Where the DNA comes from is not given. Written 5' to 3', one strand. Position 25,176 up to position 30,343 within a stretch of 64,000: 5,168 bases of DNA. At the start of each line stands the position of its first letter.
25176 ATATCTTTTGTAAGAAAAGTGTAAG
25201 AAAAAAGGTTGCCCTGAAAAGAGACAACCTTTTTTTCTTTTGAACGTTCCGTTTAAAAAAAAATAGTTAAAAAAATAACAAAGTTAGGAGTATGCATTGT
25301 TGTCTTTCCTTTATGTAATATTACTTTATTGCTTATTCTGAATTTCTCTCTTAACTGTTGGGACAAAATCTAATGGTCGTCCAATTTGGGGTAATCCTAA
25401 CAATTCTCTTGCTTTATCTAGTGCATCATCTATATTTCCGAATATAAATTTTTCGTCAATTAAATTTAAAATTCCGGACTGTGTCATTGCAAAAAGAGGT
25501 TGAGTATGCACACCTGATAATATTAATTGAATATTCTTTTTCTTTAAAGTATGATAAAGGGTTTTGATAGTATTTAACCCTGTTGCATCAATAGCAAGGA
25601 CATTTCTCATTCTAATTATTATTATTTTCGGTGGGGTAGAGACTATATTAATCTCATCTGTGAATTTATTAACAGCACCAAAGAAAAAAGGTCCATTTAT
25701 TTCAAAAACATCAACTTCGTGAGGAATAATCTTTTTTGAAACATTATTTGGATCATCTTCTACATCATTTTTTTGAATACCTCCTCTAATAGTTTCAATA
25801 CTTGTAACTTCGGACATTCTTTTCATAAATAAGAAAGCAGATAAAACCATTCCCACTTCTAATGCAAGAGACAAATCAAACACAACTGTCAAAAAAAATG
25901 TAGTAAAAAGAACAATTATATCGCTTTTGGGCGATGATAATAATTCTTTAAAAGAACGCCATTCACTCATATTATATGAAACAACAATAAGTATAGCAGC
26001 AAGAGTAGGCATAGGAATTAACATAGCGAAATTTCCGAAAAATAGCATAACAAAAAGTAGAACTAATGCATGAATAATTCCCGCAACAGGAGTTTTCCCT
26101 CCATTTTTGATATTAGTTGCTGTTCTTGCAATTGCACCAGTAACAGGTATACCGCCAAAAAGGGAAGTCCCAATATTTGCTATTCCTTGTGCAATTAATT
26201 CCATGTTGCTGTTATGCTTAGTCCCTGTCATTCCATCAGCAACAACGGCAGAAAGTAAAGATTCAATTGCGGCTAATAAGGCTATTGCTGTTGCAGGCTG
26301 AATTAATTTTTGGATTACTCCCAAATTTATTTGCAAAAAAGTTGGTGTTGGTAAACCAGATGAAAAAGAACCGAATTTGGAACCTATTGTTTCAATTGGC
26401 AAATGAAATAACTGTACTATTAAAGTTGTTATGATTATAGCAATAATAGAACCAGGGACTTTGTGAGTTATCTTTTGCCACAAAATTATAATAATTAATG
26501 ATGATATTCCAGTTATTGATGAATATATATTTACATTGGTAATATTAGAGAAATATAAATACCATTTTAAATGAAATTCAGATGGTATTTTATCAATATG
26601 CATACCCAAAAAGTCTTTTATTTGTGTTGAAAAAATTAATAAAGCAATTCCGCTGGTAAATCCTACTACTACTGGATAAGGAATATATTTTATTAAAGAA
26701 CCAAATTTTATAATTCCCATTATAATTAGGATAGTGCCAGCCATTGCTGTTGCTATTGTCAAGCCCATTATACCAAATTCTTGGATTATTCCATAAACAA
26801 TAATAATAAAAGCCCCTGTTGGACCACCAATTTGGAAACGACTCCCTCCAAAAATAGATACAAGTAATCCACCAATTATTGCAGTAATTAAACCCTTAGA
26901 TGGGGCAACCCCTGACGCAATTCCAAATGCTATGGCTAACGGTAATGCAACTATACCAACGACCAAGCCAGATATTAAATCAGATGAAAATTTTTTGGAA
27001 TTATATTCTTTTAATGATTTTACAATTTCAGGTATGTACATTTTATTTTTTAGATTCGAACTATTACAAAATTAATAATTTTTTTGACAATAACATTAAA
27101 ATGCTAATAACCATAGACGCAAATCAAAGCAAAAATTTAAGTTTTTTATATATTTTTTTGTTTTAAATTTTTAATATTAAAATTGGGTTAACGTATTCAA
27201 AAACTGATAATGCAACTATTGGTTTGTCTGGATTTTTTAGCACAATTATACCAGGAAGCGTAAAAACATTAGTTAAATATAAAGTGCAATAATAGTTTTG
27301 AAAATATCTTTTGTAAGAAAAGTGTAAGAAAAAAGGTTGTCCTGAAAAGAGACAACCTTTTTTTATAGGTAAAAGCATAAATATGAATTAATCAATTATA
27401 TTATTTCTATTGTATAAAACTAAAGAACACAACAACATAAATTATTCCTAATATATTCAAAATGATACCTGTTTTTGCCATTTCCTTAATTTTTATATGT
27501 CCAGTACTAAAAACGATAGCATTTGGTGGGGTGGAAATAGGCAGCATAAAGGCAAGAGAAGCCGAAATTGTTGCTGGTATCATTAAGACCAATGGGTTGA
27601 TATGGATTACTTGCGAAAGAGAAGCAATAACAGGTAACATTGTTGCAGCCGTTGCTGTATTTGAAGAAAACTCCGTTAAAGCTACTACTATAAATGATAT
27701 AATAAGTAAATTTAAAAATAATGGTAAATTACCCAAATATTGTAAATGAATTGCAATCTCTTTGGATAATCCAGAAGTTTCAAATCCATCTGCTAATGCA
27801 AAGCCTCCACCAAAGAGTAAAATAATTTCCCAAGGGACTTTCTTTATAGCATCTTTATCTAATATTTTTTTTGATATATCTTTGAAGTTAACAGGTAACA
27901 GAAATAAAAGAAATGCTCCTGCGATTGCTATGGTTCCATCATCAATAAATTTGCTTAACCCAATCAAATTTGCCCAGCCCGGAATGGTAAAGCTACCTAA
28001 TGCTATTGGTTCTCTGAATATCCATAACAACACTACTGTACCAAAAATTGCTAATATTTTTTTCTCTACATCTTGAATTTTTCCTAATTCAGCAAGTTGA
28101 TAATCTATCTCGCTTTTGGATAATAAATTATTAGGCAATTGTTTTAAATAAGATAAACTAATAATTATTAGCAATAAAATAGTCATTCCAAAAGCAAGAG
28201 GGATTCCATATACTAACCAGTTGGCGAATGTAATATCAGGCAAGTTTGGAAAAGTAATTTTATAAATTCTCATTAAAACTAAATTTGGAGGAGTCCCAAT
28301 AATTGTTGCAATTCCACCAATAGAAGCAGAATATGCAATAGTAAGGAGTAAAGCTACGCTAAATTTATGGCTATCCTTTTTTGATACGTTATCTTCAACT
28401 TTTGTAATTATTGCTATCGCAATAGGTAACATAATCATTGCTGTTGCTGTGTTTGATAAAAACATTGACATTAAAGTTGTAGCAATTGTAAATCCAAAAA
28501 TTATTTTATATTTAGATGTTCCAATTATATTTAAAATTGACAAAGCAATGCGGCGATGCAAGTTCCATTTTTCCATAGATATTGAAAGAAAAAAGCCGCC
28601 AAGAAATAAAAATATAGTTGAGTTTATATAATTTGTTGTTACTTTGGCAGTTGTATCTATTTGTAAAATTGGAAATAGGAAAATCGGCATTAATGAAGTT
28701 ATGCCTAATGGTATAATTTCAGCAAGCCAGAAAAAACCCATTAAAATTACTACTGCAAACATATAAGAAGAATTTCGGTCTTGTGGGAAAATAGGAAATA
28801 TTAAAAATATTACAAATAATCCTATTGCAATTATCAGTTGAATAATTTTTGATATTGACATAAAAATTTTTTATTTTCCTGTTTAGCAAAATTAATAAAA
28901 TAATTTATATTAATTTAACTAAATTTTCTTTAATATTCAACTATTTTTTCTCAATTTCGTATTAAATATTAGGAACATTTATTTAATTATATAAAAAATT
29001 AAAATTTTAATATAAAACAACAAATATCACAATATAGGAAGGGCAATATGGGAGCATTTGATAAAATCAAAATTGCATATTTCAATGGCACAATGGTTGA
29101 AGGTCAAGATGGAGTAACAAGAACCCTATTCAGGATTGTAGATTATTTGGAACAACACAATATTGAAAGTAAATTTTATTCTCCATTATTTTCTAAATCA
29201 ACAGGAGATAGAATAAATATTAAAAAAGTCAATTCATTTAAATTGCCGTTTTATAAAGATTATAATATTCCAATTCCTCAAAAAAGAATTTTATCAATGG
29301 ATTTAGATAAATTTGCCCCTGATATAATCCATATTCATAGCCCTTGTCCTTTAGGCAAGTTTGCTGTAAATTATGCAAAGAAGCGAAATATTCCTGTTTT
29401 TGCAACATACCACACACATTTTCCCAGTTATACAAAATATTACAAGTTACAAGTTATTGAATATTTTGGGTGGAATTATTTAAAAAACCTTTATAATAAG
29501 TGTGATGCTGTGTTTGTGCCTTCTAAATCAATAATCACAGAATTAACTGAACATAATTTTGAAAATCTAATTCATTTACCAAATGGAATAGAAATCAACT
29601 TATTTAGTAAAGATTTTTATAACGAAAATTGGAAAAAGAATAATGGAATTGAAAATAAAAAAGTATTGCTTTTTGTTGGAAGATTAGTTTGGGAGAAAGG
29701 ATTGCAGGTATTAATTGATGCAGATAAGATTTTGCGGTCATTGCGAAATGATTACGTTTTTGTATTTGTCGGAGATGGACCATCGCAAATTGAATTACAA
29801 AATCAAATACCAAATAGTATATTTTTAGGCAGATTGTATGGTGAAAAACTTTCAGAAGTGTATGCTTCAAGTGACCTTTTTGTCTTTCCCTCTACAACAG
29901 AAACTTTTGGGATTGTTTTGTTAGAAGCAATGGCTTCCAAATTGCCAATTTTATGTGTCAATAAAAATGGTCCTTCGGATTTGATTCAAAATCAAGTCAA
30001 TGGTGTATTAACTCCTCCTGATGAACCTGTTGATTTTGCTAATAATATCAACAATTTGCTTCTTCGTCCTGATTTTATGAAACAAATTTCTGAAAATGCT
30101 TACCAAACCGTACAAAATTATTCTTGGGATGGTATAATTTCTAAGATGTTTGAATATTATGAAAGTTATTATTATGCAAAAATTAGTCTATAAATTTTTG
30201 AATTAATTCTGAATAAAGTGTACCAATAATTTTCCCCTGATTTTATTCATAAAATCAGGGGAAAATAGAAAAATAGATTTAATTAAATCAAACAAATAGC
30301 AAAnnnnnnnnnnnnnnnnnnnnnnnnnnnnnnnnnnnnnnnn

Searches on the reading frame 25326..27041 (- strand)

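Call 71: search_protein_families(library=pfam, proteins=[window:25326-27041:-], max_evalue=0.00001)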
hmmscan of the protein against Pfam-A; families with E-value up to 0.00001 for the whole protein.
window:25326-27041:- (571 aa): 2 families
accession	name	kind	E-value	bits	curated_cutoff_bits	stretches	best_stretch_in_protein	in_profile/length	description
PF00916.26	Sulfate_transp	-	2.3e-86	290.4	23.2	1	18-380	1-379/380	Sulfate permease family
PF01740.26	STAS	-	1.6e-14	54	22.6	1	443-540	10-106/106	STAS domain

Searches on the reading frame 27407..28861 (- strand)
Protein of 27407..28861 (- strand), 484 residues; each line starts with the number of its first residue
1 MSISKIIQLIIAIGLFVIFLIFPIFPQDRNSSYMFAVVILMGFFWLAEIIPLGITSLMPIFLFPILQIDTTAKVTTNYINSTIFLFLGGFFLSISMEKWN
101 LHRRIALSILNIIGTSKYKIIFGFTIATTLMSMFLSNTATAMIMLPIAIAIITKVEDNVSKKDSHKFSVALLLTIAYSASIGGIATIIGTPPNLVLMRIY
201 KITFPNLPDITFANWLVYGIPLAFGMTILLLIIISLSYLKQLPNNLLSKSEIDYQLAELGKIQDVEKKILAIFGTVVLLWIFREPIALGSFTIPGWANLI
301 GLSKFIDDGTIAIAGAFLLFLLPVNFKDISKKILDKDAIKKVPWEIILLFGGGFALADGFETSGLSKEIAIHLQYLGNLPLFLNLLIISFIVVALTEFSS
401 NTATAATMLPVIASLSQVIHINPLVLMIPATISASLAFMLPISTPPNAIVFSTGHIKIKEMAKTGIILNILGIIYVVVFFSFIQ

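Call 71: search_protein_families(library=pfam, proteins=[window:27407-28861:-], max_evalue=0.00001)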
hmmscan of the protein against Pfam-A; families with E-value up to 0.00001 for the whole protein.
window:27407-28861:- (484 aa): 2 families
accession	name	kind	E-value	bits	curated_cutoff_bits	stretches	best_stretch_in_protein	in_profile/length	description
PF00939.25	Na_sulph_symp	-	7.9e-68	230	27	1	6-479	4-461/472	Sodium:sulfate symporter transmembrane region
PF03600.22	CitMHS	-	3.6e-57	194.4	31.9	1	44-426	3-331/336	Citrate transporter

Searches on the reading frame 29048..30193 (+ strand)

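Call 71: search_protein_families(library=pfam, proteins=[window:29048-30193:+], max_evalue=0.00001)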
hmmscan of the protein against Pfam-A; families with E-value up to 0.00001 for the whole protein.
window:29048-30193:+ (381 aa): 5 families
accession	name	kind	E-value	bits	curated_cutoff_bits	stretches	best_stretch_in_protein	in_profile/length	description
PF00534.26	Glycos_transf_1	-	6.9e-42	143.3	26.4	1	193-353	3-171/172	Glycosyl transferases group 1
PF13692.12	Glyco_trans_1_4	-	3.1e-34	118.7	27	1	205-338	2-140/142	Glycosyl transferases group 1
PF13439.12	Glyco_transf_4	-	3.3e-28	99.3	28.5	1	21-183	2-168/170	Glycosyltransferase Family 4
PF13579.12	Glyco_trans_4_4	-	4.3e-08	34.1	29.7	1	87-180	68-158/158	Glycosyl transferase 4-like domain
PF20706.3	GT4-conflict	-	1.7e-07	31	26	1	266-320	273-327/385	Family 4 Glycosyltransferase in conflict systems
